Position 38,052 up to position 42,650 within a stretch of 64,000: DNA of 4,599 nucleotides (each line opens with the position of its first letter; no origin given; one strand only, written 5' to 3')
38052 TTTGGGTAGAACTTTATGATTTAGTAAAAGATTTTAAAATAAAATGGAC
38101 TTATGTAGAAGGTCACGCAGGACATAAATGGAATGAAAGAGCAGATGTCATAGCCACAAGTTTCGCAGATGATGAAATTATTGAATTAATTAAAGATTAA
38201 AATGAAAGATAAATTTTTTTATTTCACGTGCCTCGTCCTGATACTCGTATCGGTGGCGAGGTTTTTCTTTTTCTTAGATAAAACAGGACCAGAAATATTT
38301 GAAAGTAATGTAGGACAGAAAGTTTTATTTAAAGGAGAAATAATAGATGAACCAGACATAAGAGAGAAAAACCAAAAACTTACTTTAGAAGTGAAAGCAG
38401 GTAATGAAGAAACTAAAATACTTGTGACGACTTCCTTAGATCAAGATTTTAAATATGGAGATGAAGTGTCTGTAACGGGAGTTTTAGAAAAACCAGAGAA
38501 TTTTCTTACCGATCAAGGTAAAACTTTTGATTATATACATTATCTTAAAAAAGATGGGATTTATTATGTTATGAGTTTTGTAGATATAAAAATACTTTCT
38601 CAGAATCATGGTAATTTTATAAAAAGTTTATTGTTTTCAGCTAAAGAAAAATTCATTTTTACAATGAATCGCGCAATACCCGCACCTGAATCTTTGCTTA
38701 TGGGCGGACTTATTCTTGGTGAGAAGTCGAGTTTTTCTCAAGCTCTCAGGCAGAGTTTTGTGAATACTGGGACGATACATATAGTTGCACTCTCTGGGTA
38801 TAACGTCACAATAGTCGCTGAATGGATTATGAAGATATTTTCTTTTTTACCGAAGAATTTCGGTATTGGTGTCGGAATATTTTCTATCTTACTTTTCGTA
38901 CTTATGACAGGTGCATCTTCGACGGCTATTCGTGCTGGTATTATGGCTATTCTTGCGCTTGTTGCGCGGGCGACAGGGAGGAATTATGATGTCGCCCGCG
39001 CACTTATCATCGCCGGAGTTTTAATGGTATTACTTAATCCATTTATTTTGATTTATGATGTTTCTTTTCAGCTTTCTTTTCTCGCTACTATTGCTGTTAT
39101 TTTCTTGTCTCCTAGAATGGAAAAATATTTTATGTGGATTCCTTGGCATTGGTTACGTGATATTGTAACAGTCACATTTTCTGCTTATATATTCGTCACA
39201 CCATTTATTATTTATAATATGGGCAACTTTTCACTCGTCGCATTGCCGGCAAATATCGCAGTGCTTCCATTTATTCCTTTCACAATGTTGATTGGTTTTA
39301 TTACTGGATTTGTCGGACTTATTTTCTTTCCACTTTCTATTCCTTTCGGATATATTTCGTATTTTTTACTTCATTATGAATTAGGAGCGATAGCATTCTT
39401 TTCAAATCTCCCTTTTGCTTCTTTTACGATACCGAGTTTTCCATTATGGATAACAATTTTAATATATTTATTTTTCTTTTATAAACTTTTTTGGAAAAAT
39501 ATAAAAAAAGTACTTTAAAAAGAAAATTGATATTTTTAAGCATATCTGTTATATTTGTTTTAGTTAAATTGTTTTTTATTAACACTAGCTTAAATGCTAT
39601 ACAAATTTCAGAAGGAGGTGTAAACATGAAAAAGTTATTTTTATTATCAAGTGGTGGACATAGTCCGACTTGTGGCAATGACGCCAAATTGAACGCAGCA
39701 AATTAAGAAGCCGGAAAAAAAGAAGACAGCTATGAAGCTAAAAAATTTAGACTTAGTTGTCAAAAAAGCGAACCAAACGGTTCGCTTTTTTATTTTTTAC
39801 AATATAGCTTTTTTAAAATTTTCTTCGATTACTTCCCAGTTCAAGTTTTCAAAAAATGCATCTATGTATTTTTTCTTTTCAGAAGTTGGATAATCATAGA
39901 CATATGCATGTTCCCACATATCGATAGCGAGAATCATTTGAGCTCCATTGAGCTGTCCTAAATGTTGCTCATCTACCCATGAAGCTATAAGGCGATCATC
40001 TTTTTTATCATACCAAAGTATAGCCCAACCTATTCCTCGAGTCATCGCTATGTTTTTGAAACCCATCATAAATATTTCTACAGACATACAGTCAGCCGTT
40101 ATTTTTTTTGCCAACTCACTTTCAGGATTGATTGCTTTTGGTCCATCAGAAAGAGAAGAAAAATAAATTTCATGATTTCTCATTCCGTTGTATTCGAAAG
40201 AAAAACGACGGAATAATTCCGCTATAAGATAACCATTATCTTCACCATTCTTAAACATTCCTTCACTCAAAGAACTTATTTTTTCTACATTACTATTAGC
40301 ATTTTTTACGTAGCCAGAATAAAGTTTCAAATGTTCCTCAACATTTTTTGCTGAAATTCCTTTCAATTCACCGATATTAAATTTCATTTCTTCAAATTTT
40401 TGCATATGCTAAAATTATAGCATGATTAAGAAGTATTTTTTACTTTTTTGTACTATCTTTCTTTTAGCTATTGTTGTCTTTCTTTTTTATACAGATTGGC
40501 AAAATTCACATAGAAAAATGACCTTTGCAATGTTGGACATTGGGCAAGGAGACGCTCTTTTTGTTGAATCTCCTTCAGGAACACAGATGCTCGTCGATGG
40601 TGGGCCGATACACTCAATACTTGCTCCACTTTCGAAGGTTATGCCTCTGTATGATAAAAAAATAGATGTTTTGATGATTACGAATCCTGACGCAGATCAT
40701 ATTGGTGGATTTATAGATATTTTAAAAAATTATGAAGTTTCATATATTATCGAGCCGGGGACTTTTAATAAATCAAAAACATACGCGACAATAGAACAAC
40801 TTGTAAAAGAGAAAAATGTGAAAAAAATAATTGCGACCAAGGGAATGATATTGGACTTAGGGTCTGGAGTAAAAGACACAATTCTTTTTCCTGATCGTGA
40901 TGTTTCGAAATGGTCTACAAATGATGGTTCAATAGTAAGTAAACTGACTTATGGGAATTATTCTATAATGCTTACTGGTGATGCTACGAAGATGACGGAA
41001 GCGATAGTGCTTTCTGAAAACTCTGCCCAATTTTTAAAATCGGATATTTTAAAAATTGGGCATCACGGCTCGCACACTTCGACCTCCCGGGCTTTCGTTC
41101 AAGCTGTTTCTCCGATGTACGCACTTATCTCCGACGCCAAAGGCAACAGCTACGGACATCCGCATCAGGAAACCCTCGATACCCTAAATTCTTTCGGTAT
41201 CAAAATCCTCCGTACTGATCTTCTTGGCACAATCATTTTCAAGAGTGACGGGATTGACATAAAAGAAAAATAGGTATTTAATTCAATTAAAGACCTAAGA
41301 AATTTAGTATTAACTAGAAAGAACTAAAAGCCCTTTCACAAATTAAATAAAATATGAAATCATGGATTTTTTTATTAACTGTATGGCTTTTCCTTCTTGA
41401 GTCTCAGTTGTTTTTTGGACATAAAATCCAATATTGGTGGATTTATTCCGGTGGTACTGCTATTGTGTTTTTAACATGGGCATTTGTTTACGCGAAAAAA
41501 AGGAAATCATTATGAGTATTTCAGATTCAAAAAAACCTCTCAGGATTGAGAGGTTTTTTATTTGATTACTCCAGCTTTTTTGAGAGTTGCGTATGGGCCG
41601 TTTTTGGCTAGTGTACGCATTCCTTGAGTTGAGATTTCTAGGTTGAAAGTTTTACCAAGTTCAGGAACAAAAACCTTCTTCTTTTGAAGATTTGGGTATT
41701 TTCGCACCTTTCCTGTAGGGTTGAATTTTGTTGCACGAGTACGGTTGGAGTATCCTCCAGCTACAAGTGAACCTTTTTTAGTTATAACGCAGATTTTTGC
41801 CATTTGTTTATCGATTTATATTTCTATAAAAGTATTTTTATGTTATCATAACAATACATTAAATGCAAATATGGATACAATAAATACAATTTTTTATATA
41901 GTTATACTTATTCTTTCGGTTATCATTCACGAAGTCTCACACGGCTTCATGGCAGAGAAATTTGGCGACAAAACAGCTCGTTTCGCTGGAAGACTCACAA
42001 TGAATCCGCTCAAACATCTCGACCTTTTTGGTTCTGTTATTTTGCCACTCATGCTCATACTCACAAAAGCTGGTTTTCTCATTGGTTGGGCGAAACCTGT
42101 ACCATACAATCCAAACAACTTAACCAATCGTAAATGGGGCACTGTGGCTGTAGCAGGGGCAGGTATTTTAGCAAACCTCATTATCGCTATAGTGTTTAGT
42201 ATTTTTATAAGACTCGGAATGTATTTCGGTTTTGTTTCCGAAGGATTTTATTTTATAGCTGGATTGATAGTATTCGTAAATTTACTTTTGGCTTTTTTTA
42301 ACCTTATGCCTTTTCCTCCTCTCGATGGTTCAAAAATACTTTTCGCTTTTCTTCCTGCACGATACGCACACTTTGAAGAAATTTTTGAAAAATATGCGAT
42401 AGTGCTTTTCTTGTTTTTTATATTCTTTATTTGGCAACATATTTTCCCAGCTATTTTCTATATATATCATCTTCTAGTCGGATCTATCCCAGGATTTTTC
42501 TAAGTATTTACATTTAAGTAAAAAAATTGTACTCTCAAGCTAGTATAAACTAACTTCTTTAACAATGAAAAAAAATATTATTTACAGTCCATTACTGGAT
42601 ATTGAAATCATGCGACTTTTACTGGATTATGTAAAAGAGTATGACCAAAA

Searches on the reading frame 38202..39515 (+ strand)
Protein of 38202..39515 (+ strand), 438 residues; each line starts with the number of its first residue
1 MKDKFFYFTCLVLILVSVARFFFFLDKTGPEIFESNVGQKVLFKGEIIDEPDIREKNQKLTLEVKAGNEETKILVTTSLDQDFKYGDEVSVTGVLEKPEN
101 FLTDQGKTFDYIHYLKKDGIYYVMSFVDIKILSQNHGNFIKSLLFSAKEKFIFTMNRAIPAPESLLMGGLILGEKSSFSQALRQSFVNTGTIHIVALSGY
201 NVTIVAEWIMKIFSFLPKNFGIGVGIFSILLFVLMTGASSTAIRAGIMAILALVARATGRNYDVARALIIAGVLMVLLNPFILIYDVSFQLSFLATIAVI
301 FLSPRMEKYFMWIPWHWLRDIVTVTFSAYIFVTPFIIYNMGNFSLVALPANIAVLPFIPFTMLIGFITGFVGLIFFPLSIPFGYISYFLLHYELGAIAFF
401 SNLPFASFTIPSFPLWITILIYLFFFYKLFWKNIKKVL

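Call 42: search_protein_families(library=pfam, proteins=[window:38202-39515:+], max_evalue=0.001)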
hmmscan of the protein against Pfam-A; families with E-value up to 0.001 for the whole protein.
window:38202-39515:+ (438 aa): 2 families
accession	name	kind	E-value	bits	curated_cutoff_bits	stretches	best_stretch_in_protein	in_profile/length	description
PF03772.21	Competence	-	2.6e-52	178.3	23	1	170-432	1-267/270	Competence protein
PF13567.11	DUF4131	-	1.1e-13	51.6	31.6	1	4-129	29-162/165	Domain of unknown function (DUF4131)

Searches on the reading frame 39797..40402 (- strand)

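Call 42: search_protein_families(library=pfam, proteins=[window:39797-40402:-], max_evalue=0.001)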
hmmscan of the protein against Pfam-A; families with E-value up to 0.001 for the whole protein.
window:39797-40402:- (201 aa): 2 families
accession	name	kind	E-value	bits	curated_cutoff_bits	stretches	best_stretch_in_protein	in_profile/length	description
PF02777.23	Sod_Fe_C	-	6.7e-22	77.9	20.9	1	93-195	1-102/102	Iron/manganese superoxide dismutases, C-terminal domain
PF00081.27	Sod_Fe_N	-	0.00027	21.8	27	1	16-85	18-82/82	Iron/manganese superoxide dismutases, alpha-hairpin domain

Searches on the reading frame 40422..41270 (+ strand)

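Call 50: search_protein_families(library=pfam, proteins=[window:40422-41270:+], max_evalue=0.001)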
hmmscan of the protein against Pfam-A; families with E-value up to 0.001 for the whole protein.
window:40422-41270:+ (283 aa): 1 family
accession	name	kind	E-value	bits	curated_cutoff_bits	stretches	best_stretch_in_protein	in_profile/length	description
PF00753.33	Lactamase_B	-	7.1e-10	39.6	22.7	1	41-234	4-190/196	Metallo-beta-lactamase superfamily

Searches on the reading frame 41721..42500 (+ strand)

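Call 50: search_protein_families(library=pfam, proteins=[window:41721-42500:+], max_evalue=0.001)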
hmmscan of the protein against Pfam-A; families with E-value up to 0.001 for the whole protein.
window:41721-42500:+ (260 aa): 1 family
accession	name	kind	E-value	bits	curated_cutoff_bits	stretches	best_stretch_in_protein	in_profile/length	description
PF02163.28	Peptidase_M50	-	1.4e-17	64.2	27.2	2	175-235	158-219/221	Peptidase family M50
